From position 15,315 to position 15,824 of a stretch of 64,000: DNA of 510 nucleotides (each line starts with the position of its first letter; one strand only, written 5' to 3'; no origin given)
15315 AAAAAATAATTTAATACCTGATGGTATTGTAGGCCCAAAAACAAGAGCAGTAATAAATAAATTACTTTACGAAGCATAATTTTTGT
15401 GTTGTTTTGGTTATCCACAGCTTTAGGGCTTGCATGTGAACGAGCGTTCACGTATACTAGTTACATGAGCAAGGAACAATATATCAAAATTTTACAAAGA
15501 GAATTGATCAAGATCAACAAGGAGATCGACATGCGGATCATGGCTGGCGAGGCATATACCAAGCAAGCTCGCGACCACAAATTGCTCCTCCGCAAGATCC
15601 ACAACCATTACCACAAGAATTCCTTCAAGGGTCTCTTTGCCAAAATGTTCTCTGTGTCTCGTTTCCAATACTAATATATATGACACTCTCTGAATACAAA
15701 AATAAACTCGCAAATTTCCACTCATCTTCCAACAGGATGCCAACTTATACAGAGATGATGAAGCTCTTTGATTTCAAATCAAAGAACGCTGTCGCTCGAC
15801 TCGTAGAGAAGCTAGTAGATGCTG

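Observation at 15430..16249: Textbook SOS-box promoter driving a small-ORF plus lexA operon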

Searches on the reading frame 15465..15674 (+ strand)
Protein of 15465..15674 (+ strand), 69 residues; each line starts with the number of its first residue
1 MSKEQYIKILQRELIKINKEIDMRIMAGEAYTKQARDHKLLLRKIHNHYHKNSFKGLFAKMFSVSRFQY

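Call 5: search_protein_families(library=pfam, proteins=[window:15465-15674:+], max_evalue=0.1)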
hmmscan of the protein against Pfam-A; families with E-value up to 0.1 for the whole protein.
window:15465-15674:+ (69 aa): 1 family
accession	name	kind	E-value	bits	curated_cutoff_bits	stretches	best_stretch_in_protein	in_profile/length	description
PF05384.16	DegS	-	0.012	15.5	27.6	1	7-53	29-75/159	Sensor protein DegS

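Call 6: find_homologous_proteins(query=window:15465-15671:+, max_evalue=0.01)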
Query window:15465-15671:+ (69 aa): 6 proteins with E <= 0.01 among 8 candidates.
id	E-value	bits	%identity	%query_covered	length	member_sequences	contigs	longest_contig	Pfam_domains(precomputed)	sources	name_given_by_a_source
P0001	2.0e-25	105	72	100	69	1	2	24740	-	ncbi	-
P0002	5.7e-25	104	68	100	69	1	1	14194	-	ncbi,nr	ncbi:hypothetical protein IT400_02075 [Candidatus Nomurabacteria bacterium]|nr:hypothetical protein 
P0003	1.4e-24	102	70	100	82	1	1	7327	-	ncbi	-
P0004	2.1e-24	102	68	100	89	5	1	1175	-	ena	-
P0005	5.4e-24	101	68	100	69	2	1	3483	-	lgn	-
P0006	2.8e-23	98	65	100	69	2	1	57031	-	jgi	jgi:hypothetical protein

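Call 12: find_related_loci(query=A1, collection=genome_contigs, flank=3000)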
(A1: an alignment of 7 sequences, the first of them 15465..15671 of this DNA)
Query A1 (69 aa) in genome_contigs; peptide patterns used: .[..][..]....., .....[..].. (x = any residue, [..] = any of these).
122 stretches matched a pattern; 13 encode a relative of the query (tblastn E <= 1e-3); 13 distinct loci.
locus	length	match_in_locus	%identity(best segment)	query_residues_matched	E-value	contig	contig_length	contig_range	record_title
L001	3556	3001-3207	72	1-69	1e-32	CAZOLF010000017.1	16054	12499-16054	MAG TPA_asm: uncultured Candidatus Saccharibacteria bacterium isolate SRP219642_co7_584 genome assembly, contig: NODE_52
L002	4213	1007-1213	68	1-69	1e-31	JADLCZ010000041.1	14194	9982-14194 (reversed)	MAG: Candidatus Nomurabacteria bacterium isolate SJ250 c_000000790506, whole genome shotgun sequence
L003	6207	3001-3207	68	1-69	3e-31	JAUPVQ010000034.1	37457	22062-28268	MAG: Patescibacteria group bacterium isolate erpe_2018_sw_30hr_WHONDRS-SW48-000095_B_bin.94 scaffold_729432, whole genom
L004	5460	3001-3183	51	1-61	2e-19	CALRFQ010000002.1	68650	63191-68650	MAG: Candidatus Nomurabacteria bacterium isolate RH-9nov16-150 genome assembly, contig: RH-9nov16-C-C516, whole genome s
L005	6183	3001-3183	52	1-61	3e-19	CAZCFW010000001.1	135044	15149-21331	MAG TPA_asm: uncultured Candidatus Saccharibacteria bacterium isolate SRP286056_co3_59 genome assembly, contig: NODE_26_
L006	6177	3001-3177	56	1-59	2e-19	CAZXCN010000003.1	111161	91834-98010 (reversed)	MAG TPA_asm: uncultured Candidatus Saccharibacteria bacterium isolate SRP285395_co1_239 genome assembly, contig: NODE_14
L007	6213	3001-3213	54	1-69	4e-19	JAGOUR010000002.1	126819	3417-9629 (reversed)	MAG: Candidatus Paceibacterota bacterium isolate Gw_Eff_bin_515 Gw_Eff_147_length_126819_cov_7.345878, whole genome shot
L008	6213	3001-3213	52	1-69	5e-18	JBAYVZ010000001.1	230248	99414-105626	MAG: Candidatus Paceibacterota bacterium isolate SO_2016_LW3_71 scaffold00065_LW162_2016, whole genome shotgun sequence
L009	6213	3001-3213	51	1-69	8e-18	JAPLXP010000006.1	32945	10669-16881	MAG: Candidatus Nomurabacteria bacterium isolate LacPavin_0818_WC45_MAG_37_43 LacPavin_0818_WC45_scaffold_475933, whole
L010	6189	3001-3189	50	1-64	1e-16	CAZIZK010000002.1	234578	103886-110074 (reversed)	MAG TPA_asm: uncultured Candidatus Saccharibacteria bacterium isolate SRP296810_co1_15 genome assembly, contig: NODE_40_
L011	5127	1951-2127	44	1-59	5e-15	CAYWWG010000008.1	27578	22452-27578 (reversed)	MAG TPA_asm: uncultured Candidatus Saccharibacteria bacterium isolate SRP135725_co1_60 genome assembly, contig: NODE_199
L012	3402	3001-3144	52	1-48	2e-14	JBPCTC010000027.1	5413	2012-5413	MAG: Minisyncoccia bacterium S1Ck117_895355_flag_1_multi_6.0000_len_5413, whole genome shotgun sequence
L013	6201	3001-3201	43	1-67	1e-13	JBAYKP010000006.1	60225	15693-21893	MAG: Candidatus Paceibacterota bacterium isolate SO_2016_GW1_82 scaffold01030_OW334_2016, whole genome shotgun sequence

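Call 19: search_protein_representatives(alignment_id=A1)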
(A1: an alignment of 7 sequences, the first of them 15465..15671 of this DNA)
Query: 7 sequences, 69 profile positions. Proteins with E-value up to 0.001 (for the whole library): 168; up to 1e-10: 17; up to 1e-30: 0. The best 150 are listed.
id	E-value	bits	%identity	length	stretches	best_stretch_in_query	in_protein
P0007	5.8e-15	71.2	-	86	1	1-59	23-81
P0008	9.2e-15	70.5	-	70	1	1-69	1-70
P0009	9.3e-15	70.5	-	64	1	1-57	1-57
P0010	4.5e-14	68.4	-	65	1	1-52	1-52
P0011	5.5e-14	68.1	-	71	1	1-65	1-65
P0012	5.6e-14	68.0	-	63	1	1-62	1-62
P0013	6.0e-14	68.0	-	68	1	1-63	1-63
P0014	1.1e-13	67.1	-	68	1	1-69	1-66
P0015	1.9e-13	66.3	-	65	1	1-69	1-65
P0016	2.3e-13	66.1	-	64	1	1-62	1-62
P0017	2.9e-13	65.8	-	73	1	1-63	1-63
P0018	7.2e-13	64.5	-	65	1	1-59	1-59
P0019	1.7e-12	63.3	-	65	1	1-65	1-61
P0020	2.1e-12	63.0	-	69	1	1-61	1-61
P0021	8.2e-12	61.1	-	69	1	1-44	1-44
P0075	3.4e-06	43.1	-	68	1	1-45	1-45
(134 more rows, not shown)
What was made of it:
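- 15465..15674 (+): Small ORF: 69 aa, basic, helical hairpin plus C-terminal hydrophobic/basic tail. First cistron, probably translated from a leaderless mRNA. 168 clusters at 50% identity were found in an exhaustive HMM search, almost all 60-70 aa (call 19).
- An exhaustive search found 168 representative clusters (call 19).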

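Call 27: search_protein_families(library=pfam, alignment_id=A2, max_evalue=0.05)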
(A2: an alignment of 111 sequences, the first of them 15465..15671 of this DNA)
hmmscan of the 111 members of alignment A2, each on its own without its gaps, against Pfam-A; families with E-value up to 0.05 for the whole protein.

A. member 1, window:15465-15671:+ (69 aa): 1 family
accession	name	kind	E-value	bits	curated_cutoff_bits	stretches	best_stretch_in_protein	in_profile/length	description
PF05384.16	DegS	-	0.012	15.5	27.6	1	7-53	29-75/159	Sensor protein DegS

B. families by the number of members that match (of 111 scanned): 34 families (the first 25 are shown)
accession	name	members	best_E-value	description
PF05384.16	DegS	8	0.0038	Sensor protein DegS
PF25450.1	Rab11-FIP3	3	0.0012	Rab11-FIP3-like domain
PF22667.2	Lon_lid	3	0.0056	Lon protease AAA+ ATPase lid domain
PF06698.16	DUF1192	2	0.0065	Protein of unknown function (DUF1192)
PF07426.16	Dynactin_p22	1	0.0016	Dynactin subunit p22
PF19807.5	DUF6290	1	0.0044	Family of unknown function (DUF6290)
PF22743.2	PspAA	1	0.0063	PspA-Associated protein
PF11642.13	Blo-t-5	1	0.0097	Mite allergen Blo t 5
PF08539.16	HbrB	1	0.011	HbrB-like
PF17098.10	Wtap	1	0.011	WTAP/Mum2p family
PF12848.13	ABC_tran_Xtn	1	0.013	ABC transporter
PF11268.13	DUF3071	1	0.016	Protein of unknown function (DUF3071)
PF20797.2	HepT-like_2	1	0.019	HepT-like protein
PF08776.16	VASP_tetra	1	0.019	VASP tetramerisation domain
PF07074.17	TRAP-gamma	1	0.021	Translocon-associated protein, gamma subunit (TRAP-gamma)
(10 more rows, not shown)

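Call 28: find_homologous_proteins(query=A2, max_evalue=0.001)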
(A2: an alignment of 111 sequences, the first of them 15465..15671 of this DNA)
Query A2 (111 sequences) (69 aa, profile of the alignment): 106 proteins with E <= 0.001 among 212 candidates.
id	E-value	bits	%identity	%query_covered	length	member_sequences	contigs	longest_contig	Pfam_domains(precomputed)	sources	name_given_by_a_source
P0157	4.7e-21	92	54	86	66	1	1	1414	-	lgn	-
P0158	1.0e-20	91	46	100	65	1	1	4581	-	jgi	jgi:hypothetical protein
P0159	3.3e-20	89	35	90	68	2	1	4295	-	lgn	-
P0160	4.2e-20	89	56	70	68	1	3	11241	-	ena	-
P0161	6.3e-20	88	39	59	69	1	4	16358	-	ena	-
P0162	7.2e-20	88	45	93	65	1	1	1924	-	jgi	jgi:hypothetical protein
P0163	7.6e-20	88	48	94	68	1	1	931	-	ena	-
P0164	8.9e-20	88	52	91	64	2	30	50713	-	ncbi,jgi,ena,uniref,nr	ncbi:hypothetical protein A3B84_01035 [Candidatus Nomurabacteria bacterium RIFCSPHIGHO2_02_FULL_35_1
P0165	1.0e-19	88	36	86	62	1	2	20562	-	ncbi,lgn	-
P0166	1.1e-19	88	58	70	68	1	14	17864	-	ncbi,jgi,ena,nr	ncbi:MAG: hypothetical protein US18_C0010G0007 [Parcubacteria group bacterium GW2011_GWB1_36_5]|nr:M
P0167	1.2e-19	88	44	59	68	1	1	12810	-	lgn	-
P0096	1.2e-19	88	37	94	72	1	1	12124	-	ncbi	-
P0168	1.3e-19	87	46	88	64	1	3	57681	-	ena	-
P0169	1.4e-19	87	52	91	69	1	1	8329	-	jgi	jgi:hypothetical protein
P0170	1.4e-19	87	55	93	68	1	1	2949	-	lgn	-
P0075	1.2e-18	84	33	83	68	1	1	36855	-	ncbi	ncbi:MAG: hypothetical protein WCO48_02310 [Candidatus Taylorbacteria bacterium]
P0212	6.7e-18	82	32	93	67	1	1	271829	-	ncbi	-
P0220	3.5e-17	80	43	61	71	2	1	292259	-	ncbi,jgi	ncbi:MAG: hypothetical protein V4576_01185 [Patescibacteria group bacterium]|jgi:hypothetical protei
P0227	1.5e-16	78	39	67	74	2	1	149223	-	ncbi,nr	ncbi:MAG: hypothetical protein Q8P07_01290 [bacterium]|nr:hypothetical protein [bacterium]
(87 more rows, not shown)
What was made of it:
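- Closest known: Patescibacteria SOS network. Different: Every database copy of the protein is named 'hypothetical protein' (calls 6, 28).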

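Call 29: find_encoding_contigs(protein=P0075, flank=3000, max_places=1)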
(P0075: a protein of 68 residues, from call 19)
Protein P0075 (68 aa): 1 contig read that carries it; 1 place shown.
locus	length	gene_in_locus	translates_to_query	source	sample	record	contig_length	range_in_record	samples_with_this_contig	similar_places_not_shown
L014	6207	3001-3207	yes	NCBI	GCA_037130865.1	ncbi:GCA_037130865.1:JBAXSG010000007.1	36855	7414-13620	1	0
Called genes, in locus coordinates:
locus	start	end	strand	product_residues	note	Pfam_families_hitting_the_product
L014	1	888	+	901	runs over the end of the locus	PF02861:Clp_N, PF23569:NBD_SMAX1, PF00004:AAA, PF17871:AAA_lid_9, PF00004:AAA, PF07724:AAA_2, PF07728:AAA_5, PF10431:ClpB_D2-small, +6 more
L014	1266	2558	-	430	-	PF01168:Ala_racemase_N, PF00842:Ala_racemase_C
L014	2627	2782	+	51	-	PF00471:Ribosomal_L33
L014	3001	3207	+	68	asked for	-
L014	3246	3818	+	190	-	PF00717:Peptidase_S24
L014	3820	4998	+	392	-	PF05496:RuvB_N, PF13191:AAA_16 (faint), PF00004:AAA, PF07728:AAA_5, PF13173:AAA_14 (weak), PF16193:AAA_assoc_2, PF12002:MgsA_C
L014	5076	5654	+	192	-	PF12637:TSCPD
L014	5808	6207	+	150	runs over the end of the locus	-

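Call 30: find_encoding_contigs(protein=P0212, flank=3000, max_places=1)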
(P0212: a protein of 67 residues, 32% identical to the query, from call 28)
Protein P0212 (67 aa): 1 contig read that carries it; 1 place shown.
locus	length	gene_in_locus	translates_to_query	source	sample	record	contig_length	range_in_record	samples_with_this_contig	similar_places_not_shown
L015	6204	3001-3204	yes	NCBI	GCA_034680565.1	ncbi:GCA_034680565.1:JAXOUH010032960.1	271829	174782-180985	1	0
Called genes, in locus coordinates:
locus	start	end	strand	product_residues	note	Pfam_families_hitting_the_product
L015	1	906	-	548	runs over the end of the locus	PF04024:PspC, PF22571:LiaI-LiaF-TM_PspC, PF10988:DUF2807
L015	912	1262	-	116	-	PF03551:PadR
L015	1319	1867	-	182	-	-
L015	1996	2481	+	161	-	PF05974:DUF892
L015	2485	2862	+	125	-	PF20554:DUF6766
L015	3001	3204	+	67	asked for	-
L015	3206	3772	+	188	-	PF00717:Peptidase_S24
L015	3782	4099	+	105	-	PF01035:DNA_binding_1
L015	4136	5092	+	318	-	PF00005:ABC_tran, PF13304:AAA_21, PF13732:DrrA1-3_C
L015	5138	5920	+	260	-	PF01061:ABC2_membrane, PF12698:ABC2_membrane_3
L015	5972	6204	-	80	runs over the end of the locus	-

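Call 31: find_encoding_contigs(protein=P0227, flank=3000, max_places=1)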
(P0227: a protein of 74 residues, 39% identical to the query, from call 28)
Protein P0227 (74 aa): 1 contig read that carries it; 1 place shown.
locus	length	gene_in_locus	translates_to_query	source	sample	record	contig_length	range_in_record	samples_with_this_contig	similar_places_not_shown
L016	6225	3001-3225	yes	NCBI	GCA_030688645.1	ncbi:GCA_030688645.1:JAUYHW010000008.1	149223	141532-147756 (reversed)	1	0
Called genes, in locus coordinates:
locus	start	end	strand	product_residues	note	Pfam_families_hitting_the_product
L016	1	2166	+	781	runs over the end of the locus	PF13884:Peptidase_S74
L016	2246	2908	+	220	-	PF01797:Y1_Tnp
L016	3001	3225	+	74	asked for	-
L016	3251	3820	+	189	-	PF00717:Peptidase_S24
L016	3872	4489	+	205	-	PF13623:SurA_N_2 (weak), PF13624:SurA_N_3, PF09312:SurA_N (weak)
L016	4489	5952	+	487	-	PF00175:NAD_binding_1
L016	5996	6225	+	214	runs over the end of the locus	PF01797:Y1_Tnp (weak)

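Call 32: find_encoding_contigs(protein=P0220, flank=3000, max_places=1)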
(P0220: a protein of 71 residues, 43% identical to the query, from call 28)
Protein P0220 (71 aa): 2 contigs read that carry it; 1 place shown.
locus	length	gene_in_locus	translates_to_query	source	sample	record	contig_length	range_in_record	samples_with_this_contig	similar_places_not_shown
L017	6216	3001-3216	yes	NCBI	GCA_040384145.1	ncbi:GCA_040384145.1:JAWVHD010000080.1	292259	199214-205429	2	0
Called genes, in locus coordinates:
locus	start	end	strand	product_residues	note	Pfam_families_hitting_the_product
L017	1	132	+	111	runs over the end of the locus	PF01588:tRNA_bind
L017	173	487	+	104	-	PF02201:SWIB, PF26291:SWIB_eIF2D (weak)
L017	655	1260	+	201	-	-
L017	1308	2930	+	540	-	PF02683:DsbD_TM (faint), PF00578:AhpC-TSA, PF08534:Redoxin, PF13905:Thioredoxin_8, PF17991:Thioredoxin_10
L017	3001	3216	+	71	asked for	-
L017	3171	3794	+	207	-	PF00717:Peptidase_S24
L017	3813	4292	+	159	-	PF00160:Pro_isomerase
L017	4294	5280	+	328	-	PF00389:2-Hacid_dh, PF02826:2-Hacid_dh_C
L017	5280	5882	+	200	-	PF18306:LDcluster4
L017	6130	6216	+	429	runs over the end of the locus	PF03477:ATP-cone, PF00268:Ribonuc_red_sm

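Call 38: search_protein_families(library=ncbifam, proteins=[window:15465-15671:+, P0075, P0220, P0212], max_evalue=0.1)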
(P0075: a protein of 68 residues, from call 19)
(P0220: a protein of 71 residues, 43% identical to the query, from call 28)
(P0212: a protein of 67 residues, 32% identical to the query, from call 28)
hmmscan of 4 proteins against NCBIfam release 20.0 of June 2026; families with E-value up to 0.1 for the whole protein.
window:15465-15671:+ (69 aa): 3 families
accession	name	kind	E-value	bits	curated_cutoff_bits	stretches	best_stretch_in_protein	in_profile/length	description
NF009950.0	PRK13414.1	equivalog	0.014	15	306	1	34-63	145-174/209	flagellar biosynthesis protein FliZ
NF046029.1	ProtAdlyltaseNmFic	equivalog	0.042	13.6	230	1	2-50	129-174/177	protein adenylyltransferase Fic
NF005593.0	PRK07324.1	equivalog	0.042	12.9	476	1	12-65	176-227/373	aminotransferase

P0075 (68 aa): 1 family
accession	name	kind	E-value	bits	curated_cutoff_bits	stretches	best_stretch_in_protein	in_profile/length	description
TIGR01018.1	uS4_arch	equivalog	0.02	14.8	82.25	1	13-54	19-60/162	30S ribosomal protein S4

P0220 (71 aa): 0 families

P0212 (67 aa): 0 families

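Call 39: search_solved_structures(query=A3, max_evalue=10)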
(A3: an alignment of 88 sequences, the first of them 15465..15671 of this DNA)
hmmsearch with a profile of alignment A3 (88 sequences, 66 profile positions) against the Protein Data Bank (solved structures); distinct sequences matched with E-value up to 10: 1.
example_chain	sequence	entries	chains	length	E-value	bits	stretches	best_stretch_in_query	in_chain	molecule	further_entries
7uk6_A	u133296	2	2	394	1.7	11.6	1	21-52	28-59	Putative acid--amine ligase YjfC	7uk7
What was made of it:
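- On DinI, RecX and Sda families: A profile search against PDB sequences found nothing (call 39).
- Tried and rejected: A profile search against PDB sequences gave nothing (call 39).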

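Call 44: predict_structure(alignment_id=A3)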
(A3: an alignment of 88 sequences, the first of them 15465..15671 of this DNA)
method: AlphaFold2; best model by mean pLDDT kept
length: 69 residues; sequences in the alignment: 88
mean_pLDDT: 82.1   pTM: 0.63
mean pLDDT of the five models: 82.1, 81.6, 81.6, 80.3, 80.1
residues with pLDDT >= 90: 41; 70-90: 7; 50-70: 17; < 50: 4
segments of 3 or more residues with pLDDT < 50: 66-69
pLDDT, mean of each block of 10 residues (from residue 1): 89 97 98 97 87 56 47
secondary structure, 60 per line:
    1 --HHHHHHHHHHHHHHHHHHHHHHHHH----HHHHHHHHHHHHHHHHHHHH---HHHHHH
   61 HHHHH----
elements in order: H3-27 H32-51 H55-65
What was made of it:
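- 15465..15674 (+): The AF2 model has pLDDT above 90 over residues 3-51 (call 44).
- Checked: 'Coiled coil' is better described as an antiparallel helical hairpin (call 44).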

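Call 48: fold_search(model_id=the predicted structure, library=pdb)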
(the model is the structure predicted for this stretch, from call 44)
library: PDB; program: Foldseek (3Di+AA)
matches with E <= 10: 102; with E <= 0.001: 0
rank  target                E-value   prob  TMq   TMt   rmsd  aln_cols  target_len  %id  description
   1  1skv_C                6.9e-01  0.98  0.68  0.80   0.9        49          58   16  Crystal Structure of D-63 from Sulfolobus Spindle Virus 1 (released 2004-07-13)
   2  1skv_B                8.5e-01  0.91  0.67  0.75   8.6        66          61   15  Crystal Structure of D-63 from Sulfolobus Spindle Virus 1 (released 2004-07-13)
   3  3qne                  1.3e+00  0.96  0.69  0.11   0.7        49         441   18  Candida albicans seryl-tRNA synthetase (released 2011-08-03)
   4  6hdz_A                1.8e+00  0.89  0.65  0.11   1.0        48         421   17  Pseudomonas aeruginosa Seryl-tRNA Synthetase in Complex with 5'-O-(N-(L-seryl)-Sulfamoyl)uridine (released 2019-12-04)
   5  9c7z_A                1.8e+00  0.21  0.45  0.46   8.5        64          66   20  Hallucinated C3 protein assembly HALC3_919 (released 2025-05-21)
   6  6he3_A                1.9e+00  0.69  0.68  0.12   7.6        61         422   16  Pseudomonas aeruginosa Seryl-tRNA Synthetase in Complex with 5'-O-(N-(L-seryl)-sulfamoyl)cytidine (released 2019-12-04)
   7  6vme_M                1.9e+00  0.60  0.60  0.63   2.6        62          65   19  Human ESCRT-I heterotetramer headpiece (released 2020-05-20)
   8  2dq0_A                2.0e+00  0.82  0.66  0.11   1.2        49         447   24  Crystal structure of seryl-tRNA synthetase from Pyrococcus horikoshii complexed with a seryl-adenylate analog (released 2007-06-05)
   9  1skv_A                2.0e+00  0.54  0.56  0.60   4.1        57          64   23  Crystal Structure of D-63 from Sulfolobus Spindle Virus 1 (released 2004-07-13)
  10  3qo7                  2.3e+00  0.87  0.69  0.11   0.7        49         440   18  Crystal structure of the seryl-tRNA synthetase from Candida albicans (released 2011-08-03)
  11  6vme_K                2.3e+00  0.51  0.58  0.61   2.6        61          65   20  Human ESCRT-I heterotetramer headpiece (released 2020-05-20)
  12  8cws_B                2.5e+00  0.77  0.71  0.88   1.0        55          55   11  Accurate computational design of genetically encoded 3D protein crystals (released 2023-11-01)
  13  6c48_D                2.5e+00  0.20  0.40  0.32   4.8        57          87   14  Crystal structure of B-Myb-LIN9-LIN52 complex (released 2018-09-19)
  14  6dlm_A                2.5e+00  0.16  0.40  0.37   5.6        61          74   11  DHD127 (released 2018-12-19)
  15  6he1_A                2.7e+00  0.80  0.66  0.11   1.0        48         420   17  Pseudomonas aeruginosa Seryl-tRNA Synthetase in Complex with 5'-O-(N-(L-seryl)-sulfamoyl)N3-methyluridine (released 2019-12-04)
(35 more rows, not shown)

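Call 55: find_related_loci(query=A3, collection=viral_contigs, flank=3000)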
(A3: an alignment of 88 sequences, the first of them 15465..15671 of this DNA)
Query A3 (69 aa) in viral_contigs; peptide patterns used: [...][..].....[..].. (x = any residue, [..] = any of these).
118 stretches matched a pattern, but none encodes a relative of the query by tblastn (E <= 1e-3).
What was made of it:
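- Tried and rejected: No relative was found in 2.9 million viral contigs (call 55).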

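Call 73: search_protein_families(library=phrogs, alignment_id=A3, max_evalue=0.01)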
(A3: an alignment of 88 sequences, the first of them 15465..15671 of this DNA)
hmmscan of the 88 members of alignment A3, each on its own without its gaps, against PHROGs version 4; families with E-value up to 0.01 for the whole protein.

A. member 1, window:15465-15671:+ (69 aa): 0 families

B. families by the number of members that match (of 88 scanned): 1 family
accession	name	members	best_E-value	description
phrog_19239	-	2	0.0045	-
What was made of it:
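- Tried and rejected: PHROGs gave 2 of 88 members at E 0.0045 to an unnamed family (call 73).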
